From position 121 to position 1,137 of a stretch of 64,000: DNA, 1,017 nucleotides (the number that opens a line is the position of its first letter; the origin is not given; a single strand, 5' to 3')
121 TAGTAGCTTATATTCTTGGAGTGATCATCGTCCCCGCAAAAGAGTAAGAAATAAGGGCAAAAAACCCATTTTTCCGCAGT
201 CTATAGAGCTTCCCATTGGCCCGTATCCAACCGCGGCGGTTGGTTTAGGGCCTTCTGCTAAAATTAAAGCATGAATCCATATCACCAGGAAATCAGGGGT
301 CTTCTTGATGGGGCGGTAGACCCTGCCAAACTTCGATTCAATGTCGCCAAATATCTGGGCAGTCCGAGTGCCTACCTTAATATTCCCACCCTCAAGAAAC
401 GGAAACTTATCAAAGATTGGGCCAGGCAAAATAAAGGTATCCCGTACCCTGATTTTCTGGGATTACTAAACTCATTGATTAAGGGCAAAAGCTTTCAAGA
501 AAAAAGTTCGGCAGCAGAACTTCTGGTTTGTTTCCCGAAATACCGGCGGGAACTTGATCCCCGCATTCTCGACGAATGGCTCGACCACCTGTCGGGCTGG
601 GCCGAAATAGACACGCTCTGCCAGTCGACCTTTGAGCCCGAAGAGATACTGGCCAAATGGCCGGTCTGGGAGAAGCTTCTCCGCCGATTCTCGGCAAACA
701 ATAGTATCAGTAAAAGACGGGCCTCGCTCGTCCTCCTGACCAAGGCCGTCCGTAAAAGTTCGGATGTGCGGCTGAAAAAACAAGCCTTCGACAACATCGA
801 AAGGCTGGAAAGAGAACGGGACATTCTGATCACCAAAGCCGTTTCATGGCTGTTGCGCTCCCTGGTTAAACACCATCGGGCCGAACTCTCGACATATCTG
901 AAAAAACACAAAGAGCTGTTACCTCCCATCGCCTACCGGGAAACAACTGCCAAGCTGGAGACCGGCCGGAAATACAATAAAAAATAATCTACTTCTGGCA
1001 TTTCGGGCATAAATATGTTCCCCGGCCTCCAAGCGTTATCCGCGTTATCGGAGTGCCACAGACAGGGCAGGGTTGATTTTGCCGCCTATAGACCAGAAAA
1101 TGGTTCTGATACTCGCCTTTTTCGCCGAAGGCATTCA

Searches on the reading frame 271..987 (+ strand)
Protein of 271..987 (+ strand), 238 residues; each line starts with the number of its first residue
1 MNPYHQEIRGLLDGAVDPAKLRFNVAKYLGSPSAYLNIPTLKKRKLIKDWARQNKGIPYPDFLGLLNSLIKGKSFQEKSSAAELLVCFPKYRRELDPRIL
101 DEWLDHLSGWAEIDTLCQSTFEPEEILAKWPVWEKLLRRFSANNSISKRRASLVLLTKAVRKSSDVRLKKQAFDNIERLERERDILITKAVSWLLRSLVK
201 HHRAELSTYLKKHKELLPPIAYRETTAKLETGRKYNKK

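Call 91: find_encoding_contigs(protein=window:271-987:+, flank=10000, max_places=4)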
Protein window:271-987:+ (238 aa): 1 contig read that carries it; 1 place shown.
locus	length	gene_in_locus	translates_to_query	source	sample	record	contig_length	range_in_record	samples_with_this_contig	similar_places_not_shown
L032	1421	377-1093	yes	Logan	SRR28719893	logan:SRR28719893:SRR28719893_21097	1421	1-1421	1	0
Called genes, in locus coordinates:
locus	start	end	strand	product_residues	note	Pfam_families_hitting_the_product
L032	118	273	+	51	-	PF04024:PspC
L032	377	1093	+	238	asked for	PF08713:DNA_alkylation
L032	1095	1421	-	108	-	?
